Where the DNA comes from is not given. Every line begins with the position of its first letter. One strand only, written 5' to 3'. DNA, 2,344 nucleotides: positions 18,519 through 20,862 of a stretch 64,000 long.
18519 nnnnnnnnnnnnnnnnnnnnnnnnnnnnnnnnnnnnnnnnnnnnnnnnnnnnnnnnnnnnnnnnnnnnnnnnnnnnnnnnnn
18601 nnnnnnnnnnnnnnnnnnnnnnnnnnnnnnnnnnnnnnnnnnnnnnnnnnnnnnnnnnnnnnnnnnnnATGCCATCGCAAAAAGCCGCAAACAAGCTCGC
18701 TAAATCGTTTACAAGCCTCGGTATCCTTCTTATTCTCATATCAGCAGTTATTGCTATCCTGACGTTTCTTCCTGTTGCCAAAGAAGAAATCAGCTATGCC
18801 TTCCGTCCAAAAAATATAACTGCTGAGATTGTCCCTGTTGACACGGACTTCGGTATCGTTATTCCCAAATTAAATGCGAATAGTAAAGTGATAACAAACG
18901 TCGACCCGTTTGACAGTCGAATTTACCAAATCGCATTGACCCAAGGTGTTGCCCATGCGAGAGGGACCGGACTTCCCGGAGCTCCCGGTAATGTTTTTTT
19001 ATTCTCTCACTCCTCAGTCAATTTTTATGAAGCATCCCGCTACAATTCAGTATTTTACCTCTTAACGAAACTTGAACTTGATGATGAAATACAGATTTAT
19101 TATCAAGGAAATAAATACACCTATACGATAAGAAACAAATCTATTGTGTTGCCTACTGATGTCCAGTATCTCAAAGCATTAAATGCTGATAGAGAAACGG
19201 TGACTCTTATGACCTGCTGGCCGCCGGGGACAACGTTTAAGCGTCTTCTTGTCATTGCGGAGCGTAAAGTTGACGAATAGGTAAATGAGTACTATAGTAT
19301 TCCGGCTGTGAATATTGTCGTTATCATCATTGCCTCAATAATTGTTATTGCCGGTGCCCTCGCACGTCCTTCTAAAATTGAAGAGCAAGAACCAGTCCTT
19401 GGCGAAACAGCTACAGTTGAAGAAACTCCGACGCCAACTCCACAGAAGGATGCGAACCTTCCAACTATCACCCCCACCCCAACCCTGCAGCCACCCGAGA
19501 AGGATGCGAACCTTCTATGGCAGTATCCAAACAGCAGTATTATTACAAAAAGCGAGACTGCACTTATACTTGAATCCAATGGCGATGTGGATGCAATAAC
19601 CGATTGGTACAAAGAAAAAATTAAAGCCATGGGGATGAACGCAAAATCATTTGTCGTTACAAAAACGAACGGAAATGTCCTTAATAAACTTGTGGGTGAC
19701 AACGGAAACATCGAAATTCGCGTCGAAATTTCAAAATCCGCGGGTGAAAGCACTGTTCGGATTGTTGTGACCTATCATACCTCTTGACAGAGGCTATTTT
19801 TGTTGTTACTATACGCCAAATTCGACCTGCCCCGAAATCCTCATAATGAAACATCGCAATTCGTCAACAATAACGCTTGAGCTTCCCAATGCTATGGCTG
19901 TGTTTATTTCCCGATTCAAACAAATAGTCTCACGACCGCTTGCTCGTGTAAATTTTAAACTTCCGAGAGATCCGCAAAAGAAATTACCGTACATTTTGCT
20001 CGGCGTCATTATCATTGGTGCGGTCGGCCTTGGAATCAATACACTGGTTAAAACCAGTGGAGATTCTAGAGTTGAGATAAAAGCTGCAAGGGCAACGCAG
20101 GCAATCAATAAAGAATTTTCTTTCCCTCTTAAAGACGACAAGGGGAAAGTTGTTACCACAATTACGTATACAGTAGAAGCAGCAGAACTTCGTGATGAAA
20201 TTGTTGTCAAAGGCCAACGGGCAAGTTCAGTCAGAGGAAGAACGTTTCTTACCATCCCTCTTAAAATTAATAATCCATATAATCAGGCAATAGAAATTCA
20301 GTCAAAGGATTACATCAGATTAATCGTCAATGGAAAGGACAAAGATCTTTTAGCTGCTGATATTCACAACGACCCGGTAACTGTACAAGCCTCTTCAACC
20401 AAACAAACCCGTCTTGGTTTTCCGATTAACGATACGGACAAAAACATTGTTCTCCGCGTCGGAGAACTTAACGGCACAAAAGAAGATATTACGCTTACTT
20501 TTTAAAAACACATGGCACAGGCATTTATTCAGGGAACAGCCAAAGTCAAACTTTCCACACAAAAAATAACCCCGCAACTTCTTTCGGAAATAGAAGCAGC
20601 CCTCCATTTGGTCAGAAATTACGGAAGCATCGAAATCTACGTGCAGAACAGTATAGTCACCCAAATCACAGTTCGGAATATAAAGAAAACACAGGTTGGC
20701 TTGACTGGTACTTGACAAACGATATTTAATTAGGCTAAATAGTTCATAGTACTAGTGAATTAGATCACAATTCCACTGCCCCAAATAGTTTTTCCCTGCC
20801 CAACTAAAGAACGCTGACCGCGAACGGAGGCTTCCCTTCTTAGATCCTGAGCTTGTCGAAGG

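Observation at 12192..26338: Sortase-dependent cell-surface island: 1840-aa LPXTG fibre protein, four paralogous NTG/TGDA-repeat secreted proteins with CC motifs, and two sortases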

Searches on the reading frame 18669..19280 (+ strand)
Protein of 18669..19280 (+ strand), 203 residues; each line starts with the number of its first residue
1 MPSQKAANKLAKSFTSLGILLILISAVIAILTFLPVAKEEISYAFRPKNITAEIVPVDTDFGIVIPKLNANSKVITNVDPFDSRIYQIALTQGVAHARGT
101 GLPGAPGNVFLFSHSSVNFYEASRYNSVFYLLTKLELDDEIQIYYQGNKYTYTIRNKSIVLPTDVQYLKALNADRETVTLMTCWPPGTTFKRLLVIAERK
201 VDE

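Call 3: search_protein_families(library=pfam, proteins=[window:18669-19280:+], max_evalue=0.01)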
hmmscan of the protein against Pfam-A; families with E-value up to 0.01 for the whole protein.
window:18669-19280:+ (203 aa): 1 family
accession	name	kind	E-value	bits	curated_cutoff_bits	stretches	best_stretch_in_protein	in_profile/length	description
PF04203.18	Sortase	-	3.6e-21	75.6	26.6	1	63-199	1-124/125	Sortase domain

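Call 4: search_protein_families(library=ncbifam, proteins=[window:18669-19280:+], max_evalue=0.01)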
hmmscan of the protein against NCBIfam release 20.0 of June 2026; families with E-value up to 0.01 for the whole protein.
window:18669-19280:+ (203 aa): 6 families
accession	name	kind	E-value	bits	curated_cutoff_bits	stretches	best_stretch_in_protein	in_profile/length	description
NF033745.1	class_C_sortase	subfamily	2.5e-17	63.3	160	1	87-199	113-220/220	class C sortase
NF058671.1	sortase_SrtD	exception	1.3e-11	44.5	140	1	64-185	68-170/187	class D sortase, LPxTATN-specific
TIGR01076.1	sortase_fam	subfamily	1.5e-11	44.2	39.35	1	89-200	22-128/136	sortase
NF033746.1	class_D_sortase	subfamily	1.5e-11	44.2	165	1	63-185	13-116/135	class D sortase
NF033747.1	class_E_sortase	subfamily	5.6e-09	36.1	160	1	85-198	91-204/211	class E sortase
TIGR03784.1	marine_sortase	equivalog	0.0022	17.6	158.25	1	122-185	96-158/174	class GN sortase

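Call 77: search_solved_structures(query=window:18669-19277:+, max_evalue=0.001)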
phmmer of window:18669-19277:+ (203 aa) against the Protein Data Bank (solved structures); distinct sequences matched with E-value up to 0.001: 23.
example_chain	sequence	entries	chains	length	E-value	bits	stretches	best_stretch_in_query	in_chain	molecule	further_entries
2xwg_A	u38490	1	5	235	1.7e-07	34.4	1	83-199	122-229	SORTASE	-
8gr6_A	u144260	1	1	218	9e-07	32.1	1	63-199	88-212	Sortase-like protein, putative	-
6ixz_A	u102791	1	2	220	1.5e-06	31.3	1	90-199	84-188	Sortase family protein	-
4d70_A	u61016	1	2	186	1.6e-06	31.3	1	89-187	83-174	SORTASE FAMILY PROTEIN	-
7d6p_A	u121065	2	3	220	1.9e-06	31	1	90-199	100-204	Sortase family protein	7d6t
6bwe_A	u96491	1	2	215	9.6e-06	28.7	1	89-199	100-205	Putative fimbrial associated sortase-like protein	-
5k9a_A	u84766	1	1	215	9.6e-06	28.7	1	89-199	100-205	Putative fimbrial associated sortase-like protein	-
8guu_A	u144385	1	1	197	1.3e-05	28.3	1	63-199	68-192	Sortase-like protein, putative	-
8t28_A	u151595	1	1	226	1.5e-05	28.1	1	89-199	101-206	Class C sortase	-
4g1j_A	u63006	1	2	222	2.4e-05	27.4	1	87-199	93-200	Sortase family protein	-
3rbi_A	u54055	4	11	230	2.5e-05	27.4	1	87-199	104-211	Sortase family protein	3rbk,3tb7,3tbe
4d7w_A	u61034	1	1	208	0.0001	25.4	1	89-199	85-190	SORTASE FAMILY PROTEIN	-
2w1j_A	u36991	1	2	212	0.00012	25.2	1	87-198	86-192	PUTATIVE SORTASE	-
2w1k_A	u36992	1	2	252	0.00021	24.4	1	90-199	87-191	PUTATIVE SORTASE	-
9iok_A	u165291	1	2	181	0.00031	23.8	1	58-198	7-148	Peptidase C60, sortase A and B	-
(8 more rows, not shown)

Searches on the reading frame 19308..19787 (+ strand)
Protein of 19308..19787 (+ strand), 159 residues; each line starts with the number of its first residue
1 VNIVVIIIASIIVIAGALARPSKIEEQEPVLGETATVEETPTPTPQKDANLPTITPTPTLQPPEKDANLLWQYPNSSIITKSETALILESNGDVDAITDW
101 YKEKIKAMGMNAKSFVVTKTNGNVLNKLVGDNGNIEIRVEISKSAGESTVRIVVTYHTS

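Call 3: search_protein_families(library=pfam, proteins=[window:19308-19787:+], max_evalue=0.01)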
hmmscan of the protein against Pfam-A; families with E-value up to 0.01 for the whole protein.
window:19308-19787:+ (159 aa): 0 families

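Call 4: search_protein_families(library=ncbifam, proteins=[window:19308-19787:+], max_evalue=0.01)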
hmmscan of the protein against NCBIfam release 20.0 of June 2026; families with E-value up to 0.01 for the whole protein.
window:19308-19787:+ (159 aa): 0 families

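Call 30: search_protein_families(library=pfam, alignment_id=A3, max_evalue=0.01)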
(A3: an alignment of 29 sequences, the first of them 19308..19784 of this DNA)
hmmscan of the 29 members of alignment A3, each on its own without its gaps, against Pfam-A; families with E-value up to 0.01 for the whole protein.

A. member 1, window:19308-19784:+ (159 aa): 0 families

B. families by the number of members that match (of 29 scanned): 2 families
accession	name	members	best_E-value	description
PF17247.7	DUF5316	1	0.0053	Family of unknown function (DUF5316)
PF04145.20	Ctr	1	0.0098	Ctr copper transporter family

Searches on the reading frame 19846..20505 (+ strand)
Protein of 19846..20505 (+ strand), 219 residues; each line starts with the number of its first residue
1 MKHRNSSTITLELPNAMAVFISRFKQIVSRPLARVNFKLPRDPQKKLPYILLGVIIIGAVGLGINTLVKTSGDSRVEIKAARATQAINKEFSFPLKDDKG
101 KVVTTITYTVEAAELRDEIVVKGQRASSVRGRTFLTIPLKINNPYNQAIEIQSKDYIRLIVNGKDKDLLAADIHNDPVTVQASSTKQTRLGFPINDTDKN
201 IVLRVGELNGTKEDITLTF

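Call 3: search_protein_families(library=pfam, proteins=[window:19846-20505:+], max_evalue=0.01)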
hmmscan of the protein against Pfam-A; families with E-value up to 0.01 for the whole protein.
window:19846-20505:+ (219 aa): 1 family
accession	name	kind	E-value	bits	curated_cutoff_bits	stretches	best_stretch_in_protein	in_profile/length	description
PF16112.10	DUF4830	-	0.0032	18.3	23.5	0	85-119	33-67/84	Domain of unknown function (DUF4830)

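Call 4: search_protein_families(library=ncbifam, proteins=[window:19846-20505:+], max_evalue=0.01)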
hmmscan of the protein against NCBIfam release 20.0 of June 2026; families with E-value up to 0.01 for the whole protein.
window:19846-20505:+ (219 aa): 0 families

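Call 29: search_protein_families(library=pfam, alignment_id=A2, max_evalue=0.01)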
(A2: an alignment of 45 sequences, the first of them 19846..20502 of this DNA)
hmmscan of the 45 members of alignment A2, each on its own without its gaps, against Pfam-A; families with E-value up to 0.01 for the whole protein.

A. member 1, window:19846-20502:+ (219 aa): 1 family
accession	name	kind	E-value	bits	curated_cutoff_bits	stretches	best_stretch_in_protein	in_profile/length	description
PF16112.10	DUF4830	-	0.0032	18.3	23.5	0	85-119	33-67/84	Domain of unknown function (DUF4830)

B. families by the number of members that match (of 45 scanned): 6 families
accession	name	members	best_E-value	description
PF11611.13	DUF4352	6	0.00021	Domain of unknown function (DUF4352)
PF16112.10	DUF4830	2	0.0032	Domain of unknown function (DUF4830)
PF17359.7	DUF5385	1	0.0013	Family of unknown function (DUF5385)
PF10285.15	Luciferase_cat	1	0.0028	Luciferase catalytic domain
PF16729.10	DUF5067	1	0.0029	Domain of unknown function (DUF5067)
PF23115.1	zf-C2H2_STOP2_3rd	1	0.0054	STOP2-like, C2H2-type zinc finger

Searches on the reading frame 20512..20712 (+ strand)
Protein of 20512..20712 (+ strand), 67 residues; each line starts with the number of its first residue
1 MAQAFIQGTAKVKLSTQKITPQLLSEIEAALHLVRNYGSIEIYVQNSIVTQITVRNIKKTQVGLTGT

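Call 94: search_protein_families(library=pfam, proteins=[window:20512-20712:+], max_evalue=0.05)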
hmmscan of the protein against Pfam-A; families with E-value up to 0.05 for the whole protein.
window:20512-20712:+ (67 aa): 1 family
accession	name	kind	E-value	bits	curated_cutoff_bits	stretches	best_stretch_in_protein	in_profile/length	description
PF10055.14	DUF2292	-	1.5e-05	24.9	22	1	24-52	2-29/37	Uncharacterized small protein (DUF2292)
